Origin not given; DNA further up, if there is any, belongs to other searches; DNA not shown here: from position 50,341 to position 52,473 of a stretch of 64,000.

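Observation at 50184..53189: Integrase-less roughly 3 kb islet at the 3' end of tRNA-Gln carrying a 610-aa membrane protein of unknown function and a DUF6362-like phage protein; possible degenerate att repeats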

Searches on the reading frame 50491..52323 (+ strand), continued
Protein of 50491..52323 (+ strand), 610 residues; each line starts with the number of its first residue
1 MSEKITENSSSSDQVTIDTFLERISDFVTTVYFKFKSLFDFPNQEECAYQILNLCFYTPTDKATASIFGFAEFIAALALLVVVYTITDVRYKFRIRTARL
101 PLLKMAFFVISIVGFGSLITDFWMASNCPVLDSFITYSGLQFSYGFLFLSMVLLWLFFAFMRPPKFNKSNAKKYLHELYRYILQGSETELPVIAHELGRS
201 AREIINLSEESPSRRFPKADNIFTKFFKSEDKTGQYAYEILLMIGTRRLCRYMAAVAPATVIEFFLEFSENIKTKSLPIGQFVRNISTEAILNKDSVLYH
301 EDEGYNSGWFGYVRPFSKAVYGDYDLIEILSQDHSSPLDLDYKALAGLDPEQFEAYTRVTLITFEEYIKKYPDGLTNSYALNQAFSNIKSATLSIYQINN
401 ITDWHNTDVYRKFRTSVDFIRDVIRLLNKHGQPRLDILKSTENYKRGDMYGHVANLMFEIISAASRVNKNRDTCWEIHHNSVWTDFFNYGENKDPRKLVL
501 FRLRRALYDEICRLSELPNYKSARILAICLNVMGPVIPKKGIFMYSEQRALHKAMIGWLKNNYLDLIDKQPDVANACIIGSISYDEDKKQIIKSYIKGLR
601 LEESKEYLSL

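Call 58: search_protein_families(library=padloc, alignment_id=A3, max_evalue=0.00001)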
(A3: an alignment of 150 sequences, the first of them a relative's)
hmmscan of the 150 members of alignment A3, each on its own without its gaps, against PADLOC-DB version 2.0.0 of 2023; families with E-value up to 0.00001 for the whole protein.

A. member 1, L003:11101-11403:+ (100 aa): 0 families

B. families by the number of members that match (of 150 scanned): 181 families (the first 25 are shown)
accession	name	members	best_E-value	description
PDLC04853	PDC-S05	2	3.1e-144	-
PDLC04851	PDC-S05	2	1.5e-140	-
PDLC04843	PDC-S05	2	3.5e-137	-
PDLC04852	PDC-S05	2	2.3e-133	-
PDLC04868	PDC-S05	2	2.1e-124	-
PDLC04864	PDC-S05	2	6.2e-112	-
PDLC04871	PDC-S05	2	7.9e-112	-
PDLC04870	PDC-S05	2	2.3e-97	-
PDLC04876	PDC-S05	2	3.6e-71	-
PDLC03169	Specificity_I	2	3e-63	Type I specificity subunit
PDLC03179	Specificity_I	2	3.1e-62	Type I specificity subunit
PDLC03109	Specificity_I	2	7.8e-61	Type I specificity subunit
PDLC03189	Specificity_I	2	5.4e-60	Type I specificity subunit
PDLC04858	PDC-S05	2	1.7e-59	-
PDLC04965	PDC-S23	2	1.1e-58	-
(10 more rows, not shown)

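Call 69: find_encoding_contigs(protein=P0005, flank=10000, max_places=2)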
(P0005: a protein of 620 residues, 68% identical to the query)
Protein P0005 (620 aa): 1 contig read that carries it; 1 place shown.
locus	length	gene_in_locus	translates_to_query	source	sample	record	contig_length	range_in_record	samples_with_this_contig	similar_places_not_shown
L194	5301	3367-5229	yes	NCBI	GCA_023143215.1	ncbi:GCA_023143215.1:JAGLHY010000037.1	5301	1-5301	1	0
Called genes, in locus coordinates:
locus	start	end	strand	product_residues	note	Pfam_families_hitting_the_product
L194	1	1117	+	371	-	PF07724:AAA_2, PF00004:AAA, PF07728:AAA_5, PF10431:ClpB_D2-small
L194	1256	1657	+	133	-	PF00665:rve (weak), PF13683:rve_3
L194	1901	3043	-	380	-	-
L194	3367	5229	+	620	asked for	-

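Call 78: search_protein_families(library=pfam, proteins=[P0006, P0007, P0034, P0017, P0024, P0031, P0033, P0079, P0070, P0109], max_evalue=0.05)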
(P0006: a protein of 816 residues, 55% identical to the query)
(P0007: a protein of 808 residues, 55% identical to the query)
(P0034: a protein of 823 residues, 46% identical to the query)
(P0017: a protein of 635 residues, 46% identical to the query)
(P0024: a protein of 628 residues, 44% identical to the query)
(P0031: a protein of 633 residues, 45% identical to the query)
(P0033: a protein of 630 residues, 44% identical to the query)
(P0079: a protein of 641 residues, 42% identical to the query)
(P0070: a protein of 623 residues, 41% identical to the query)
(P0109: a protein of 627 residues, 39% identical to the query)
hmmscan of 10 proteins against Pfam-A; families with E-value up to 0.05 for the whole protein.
P0006 (816 aa): 0 families

P0007 (808 aa): 0 families

P0034 (823 aa): 0 families

P0017 (635 aa): 1 family
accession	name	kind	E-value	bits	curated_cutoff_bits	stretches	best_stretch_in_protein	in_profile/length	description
PF01690.22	PLRV_ORF5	-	0.034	13.3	27.4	1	278-320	78-119/524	Potato leaf roll virus readthrough protein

P0024 (628 aa): 0 families

P0031 (633 aa): 0 families

P0033 (630 aa): 0 families

P0079 (641 aa): 0 families

P0070 (623 aa): 0 families

P0109 (627 aa): 0 families

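Call 81: search_dna_similar(query=window:50491-52323:+, collection=plasmids, mode=protein, max_evalue=0.00001)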
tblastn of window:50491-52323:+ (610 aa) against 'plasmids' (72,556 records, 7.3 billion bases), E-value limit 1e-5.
No match.

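Call 87: search_protein_representatives(alignment_id=A2)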
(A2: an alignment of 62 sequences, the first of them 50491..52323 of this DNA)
Query: 62 sequences, 572 profile positions. Proteins with E-value up to 0.001 (for the whole library): 912; up to 1e-10: 741; up to 1e-30: 456. The best 150 are listed.
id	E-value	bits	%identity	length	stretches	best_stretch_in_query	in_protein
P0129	9.6e-265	896.2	-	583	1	4-568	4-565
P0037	1.9e-261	885.3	-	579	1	1-565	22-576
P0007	6.7e-245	830.7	-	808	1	2-570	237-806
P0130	1.3e-243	826.5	-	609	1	2-566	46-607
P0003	1.3e-238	810.0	-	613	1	3-564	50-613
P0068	3.4e-230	782.1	-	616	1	3-565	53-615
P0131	1.3e-227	773.6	-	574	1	2-567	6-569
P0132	2.7e-227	772.5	-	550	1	17-564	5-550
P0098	1.6e-226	770.0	-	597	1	2-567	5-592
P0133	9.0e-224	760.9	-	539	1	20-568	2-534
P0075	3.6e-223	758.9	-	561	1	3-564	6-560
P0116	1.3e-222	757.1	-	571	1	2-564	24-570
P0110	2.7e-218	742.9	-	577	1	1-568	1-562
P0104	8.3e-215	731.3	-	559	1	1-564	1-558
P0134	8.5e-214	728.0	-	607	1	3-566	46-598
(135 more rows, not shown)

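Call 100: list_cluster_members(proteins=[P0001, P0121, P0002, P0128])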
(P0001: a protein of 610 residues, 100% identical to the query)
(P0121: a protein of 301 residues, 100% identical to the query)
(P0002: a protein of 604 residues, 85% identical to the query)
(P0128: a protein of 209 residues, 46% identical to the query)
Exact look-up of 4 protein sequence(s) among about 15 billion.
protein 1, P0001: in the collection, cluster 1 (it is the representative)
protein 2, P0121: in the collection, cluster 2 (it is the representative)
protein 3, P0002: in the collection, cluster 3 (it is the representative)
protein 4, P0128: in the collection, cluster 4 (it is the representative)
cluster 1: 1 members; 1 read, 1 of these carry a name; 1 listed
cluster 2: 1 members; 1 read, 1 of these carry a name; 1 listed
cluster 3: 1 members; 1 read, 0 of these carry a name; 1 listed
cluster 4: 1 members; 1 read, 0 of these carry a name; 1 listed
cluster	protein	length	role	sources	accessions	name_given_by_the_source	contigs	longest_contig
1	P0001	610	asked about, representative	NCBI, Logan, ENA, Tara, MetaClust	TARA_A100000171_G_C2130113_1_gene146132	strand:- start:663 stop:2495 length:1833 start_codon:yes stop_codon:yes gene_type:complete | TARA_018_SRF_<-0.22_C2130113_1_gene146132 "" ""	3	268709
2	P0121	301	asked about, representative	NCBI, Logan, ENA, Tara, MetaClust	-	strand:- start:129 stop:1034 length:906 start_codon:yes stop_codon:yes gene_type:complete | TARA_018_SRF_<-0.22_scaffold27964_1_gene26051 COG0784 ""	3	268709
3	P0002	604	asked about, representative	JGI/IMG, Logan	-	-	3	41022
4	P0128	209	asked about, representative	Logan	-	-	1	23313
